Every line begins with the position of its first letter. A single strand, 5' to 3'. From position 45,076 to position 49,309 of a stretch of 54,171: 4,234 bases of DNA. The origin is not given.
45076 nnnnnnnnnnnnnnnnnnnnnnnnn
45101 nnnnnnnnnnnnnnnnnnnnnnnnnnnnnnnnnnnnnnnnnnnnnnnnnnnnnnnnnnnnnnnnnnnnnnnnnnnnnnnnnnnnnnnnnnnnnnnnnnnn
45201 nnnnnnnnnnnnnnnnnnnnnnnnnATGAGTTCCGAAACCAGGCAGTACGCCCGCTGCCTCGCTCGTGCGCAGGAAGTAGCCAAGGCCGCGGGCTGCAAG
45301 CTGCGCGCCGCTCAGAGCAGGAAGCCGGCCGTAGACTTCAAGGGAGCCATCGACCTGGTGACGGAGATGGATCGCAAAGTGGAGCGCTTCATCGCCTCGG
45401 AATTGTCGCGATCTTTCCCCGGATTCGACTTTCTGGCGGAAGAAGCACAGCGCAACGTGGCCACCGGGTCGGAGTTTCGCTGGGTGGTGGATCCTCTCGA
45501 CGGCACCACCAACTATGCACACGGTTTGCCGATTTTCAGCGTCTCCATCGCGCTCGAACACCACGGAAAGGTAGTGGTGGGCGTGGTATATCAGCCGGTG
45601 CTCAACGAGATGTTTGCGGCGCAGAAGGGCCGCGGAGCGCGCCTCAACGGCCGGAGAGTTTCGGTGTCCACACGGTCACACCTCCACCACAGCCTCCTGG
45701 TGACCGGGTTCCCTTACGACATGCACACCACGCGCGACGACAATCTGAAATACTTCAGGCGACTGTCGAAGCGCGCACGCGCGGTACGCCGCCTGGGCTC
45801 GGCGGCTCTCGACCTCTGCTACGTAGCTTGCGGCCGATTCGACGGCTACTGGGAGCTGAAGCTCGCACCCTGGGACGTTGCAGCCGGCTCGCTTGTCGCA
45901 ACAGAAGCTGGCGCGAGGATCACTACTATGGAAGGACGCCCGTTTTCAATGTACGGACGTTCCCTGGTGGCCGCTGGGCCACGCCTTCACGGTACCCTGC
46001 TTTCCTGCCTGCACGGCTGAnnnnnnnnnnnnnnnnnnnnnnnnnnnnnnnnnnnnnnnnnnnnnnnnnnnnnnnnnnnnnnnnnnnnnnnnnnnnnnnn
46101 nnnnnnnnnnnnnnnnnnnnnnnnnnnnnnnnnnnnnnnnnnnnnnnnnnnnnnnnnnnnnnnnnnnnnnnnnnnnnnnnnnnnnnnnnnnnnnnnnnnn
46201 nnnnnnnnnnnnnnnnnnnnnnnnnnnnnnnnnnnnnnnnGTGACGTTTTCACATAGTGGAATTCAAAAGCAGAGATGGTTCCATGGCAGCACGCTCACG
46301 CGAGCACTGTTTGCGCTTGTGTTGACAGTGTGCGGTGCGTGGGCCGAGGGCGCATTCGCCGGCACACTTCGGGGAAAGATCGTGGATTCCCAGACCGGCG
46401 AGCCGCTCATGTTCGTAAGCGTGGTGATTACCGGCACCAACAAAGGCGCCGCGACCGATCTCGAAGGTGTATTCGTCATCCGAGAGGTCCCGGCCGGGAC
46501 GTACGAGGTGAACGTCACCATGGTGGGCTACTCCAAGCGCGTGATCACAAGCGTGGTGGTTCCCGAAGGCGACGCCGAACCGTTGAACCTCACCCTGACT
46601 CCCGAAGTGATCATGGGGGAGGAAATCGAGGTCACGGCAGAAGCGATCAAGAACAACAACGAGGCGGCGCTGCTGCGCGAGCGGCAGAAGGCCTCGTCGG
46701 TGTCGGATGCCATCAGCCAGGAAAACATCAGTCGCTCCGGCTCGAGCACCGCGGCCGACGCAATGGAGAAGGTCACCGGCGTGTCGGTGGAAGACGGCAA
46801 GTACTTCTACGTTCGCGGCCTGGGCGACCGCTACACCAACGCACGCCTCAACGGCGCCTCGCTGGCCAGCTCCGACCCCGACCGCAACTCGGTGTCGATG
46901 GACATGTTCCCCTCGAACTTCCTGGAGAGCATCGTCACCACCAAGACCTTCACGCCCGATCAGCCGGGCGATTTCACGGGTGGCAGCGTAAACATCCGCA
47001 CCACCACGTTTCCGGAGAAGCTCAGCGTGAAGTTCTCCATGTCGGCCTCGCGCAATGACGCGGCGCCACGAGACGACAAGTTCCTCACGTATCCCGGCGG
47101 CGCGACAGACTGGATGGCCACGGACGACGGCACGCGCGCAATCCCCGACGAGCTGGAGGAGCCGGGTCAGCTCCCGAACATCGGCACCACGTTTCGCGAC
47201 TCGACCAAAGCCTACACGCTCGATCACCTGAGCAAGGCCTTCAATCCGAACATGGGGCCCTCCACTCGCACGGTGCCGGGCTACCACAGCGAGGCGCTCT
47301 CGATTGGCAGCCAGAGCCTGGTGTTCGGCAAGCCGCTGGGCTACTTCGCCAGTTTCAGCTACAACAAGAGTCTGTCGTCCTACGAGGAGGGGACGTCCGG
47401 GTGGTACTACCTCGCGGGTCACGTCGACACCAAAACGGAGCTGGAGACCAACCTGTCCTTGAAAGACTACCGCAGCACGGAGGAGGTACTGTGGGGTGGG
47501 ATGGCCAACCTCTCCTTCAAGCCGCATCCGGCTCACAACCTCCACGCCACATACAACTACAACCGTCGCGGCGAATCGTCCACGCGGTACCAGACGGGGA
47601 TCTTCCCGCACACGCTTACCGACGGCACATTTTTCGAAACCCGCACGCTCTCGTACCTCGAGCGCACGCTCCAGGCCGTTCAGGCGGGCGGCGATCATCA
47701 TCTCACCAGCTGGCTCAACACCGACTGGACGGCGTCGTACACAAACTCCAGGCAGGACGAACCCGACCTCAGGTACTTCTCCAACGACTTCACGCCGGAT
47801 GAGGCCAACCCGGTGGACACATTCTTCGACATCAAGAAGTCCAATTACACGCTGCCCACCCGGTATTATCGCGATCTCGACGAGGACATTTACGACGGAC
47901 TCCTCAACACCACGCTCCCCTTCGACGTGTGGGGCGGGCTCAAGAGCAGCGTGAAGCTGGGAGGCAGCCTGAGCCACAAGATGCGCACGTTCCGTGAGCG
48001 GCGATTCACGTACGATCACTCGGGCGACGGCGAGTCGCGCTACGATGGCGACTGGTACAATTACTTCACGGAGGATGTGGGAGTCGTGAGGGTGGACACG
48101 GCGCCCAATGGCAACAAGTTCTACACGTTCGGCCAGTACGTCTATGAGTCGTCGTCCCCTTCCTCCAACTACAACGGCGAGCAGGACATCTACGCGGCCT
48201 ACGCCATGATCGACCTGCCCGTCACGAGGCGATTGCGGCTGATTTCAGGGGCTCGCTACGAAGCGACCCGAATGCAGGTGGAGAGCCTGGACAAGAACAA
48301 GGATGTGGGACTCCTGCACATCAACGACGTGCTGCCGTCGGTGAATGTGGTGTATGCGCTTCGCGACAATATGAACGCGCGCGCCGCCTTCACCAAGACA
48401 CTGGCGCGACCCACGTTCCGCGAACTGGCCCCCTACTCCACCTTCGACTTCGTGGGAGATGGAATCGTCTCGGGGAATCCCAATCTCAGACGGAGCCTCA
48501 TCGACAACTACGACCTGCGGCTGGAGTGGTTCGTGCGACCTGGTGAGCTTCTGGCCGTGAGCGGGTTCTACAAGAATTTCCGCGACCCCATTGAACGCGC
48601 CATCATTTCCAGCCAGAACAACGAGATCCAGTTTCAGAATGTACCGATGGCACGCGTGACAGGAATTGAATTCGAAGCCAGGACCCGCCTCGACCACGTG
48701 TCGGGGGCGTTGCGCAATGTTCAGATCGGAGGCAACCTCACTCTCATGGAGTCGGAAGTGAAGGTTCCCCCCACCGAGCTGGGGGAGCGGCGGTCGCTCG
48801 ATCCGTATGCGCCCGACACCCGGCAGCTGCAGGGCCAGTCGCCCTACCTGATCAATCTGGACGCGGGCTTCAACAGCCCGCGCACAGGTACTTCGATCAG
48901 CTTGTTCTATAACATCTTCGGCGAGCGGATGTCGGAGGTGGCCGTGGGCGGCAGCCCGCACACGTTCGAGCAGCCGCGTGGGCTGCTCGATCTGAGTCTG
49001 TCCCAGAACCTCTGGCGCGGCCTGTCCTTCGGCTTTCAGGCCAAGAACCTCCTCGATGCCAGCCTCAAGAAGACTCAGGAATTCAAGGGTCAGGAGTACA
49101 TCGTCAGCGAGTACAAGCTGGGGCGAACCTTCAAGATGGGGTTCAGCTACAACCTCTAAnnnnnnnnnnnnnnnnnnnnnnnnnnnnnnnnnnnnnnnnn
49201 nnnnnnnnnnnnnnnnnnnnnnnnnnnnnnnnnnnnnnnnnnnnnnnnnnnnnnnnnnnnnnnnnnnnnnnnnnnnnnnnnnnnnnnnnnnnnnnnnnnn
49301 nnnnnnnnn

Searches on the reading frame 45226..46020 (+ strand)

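Call 36: search_protein_families(library=pfam, proteins=[window:45226-46020:+], max_evalue=0.00001)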
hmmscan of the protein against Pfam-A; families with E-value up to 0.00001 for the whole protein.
window:45226-46020:+ (264 aa): 1 family
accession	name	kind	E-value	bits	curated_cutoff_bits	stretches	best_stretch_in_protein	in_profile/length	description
PF00459.30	Inositol_P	-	1.1e-68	232.2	27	1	13-259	7-263/271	Inositol monophosphatase family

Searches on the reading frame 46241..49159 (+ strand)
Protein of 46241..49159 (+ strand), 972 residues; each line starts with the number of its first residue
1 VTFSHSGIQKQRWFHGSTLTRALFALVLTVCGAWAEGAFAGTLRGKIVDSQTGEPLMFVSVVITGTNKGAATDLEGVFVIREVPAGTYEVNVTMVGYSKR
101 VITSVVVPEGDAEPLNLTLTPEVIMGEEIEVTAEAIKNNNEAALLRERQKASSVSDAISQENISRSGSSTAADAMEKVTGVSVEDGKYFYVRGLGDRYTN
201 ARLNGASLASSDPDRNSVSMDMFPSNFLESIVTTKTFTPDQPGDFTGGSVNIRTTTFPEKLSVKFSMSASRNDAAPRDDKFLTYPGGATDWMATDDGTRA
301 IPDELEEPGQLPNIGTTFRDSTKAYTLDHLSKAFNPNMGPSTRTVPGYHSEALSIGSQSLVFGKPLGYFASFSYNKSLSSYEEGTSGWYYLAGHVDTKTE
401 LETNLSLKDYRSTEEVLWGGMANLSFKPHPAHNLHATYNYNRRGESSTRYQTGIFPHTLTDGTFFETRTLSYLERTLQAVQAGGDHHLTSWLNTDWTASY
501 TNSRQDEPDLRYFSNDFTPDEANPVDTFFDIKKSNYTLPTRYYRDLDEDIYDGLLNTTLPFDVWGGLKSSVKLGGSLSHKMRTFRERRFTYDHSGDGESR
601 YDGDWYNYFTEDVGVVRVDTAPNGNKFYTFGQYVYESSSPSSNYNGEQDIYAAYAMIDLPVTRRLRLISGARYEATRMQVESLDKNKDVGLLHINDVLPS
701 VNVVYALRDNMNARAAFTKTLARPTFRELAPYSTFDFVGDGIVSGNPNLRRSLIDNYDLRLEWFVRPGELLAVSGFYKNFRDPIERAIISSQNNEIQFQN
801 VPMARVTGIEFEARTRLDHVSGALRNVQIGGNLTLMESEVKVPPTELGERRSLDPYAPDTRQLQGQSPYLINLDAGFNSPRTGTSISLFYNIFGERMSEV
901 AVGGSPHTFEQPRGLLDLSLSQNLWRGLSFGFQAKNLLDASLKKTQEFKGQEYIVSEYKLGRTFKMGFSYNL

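Call 4: search_protein_families(library=pfam, proteins=[window:46241-49159:+])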
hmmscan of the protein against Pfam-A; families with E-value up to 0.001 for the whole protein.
window:46241-49159:+ (972 aa): 5 families
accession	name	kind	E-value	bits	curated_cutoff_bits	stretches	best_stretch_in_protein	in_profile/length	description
PF00593.30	TonB_dep_Rec_b-barrel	-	1.8e-30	107.6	27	1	500-937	9-436/436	TonB dependent receptor-like, beta-barrel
PF13715.12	CarbopepD_reg_2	-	6.5e-18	65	32.2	1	44-131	2-88/88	CarboxypepD_reg-like domain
PF13620.12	CarboxypepD_reg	-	5e-17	62.5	32.3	1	42-120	1-82/82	Carboxypeptidase regulatory-like domain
PF07715.20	Plug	-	2.6e-10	41.2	23.9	1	150-235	4-92/107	TonB-dependent Receptor Plug Domain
PF23591.1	CILP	-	0.00087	19.7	27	0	42-107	6-69/90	Cartilage intermediate layer protein 1-like domain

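Call 5: search_protein_families(library=ncbifam, proteins=[window:46241-49159:+])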
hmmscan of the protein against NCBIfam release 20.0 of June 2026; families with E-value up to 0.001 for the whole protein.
window:46241-49159:+ (972 aa): 5 families
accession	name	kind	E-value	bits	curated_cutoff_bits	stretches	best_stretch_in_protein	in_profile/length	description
TIGR01782.1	TonB-Xanth-Caul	subfamily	1.1e-78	265.5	310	2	363-971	175-867/868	TonB-dependent receptor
TIGR01785.1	TonB-hemin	subfamily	3.4e-16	58.8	316.85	2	639-970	357-675/677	TonB-dependent heme/hemoglobin receptor family protein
TIGR01786.1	TonB-hemlactrns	subfamily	7e-16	57.7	323.75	2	469-824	262-572/719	TonB-dependent hemoglobin/transferrin/lactoferrin family receptor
NF052345.1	S_layer_anammox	exception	6e-11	40.5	1400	1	40-184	1312-1450/1596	Kustd1514 family S-layer glycoprotein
TIGR04056.1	OMP_RagA_SusC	subfamily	3.2e-10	39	368.25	1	42-139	2-91/981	SusC/RagA family TonB-linked outer membrane protein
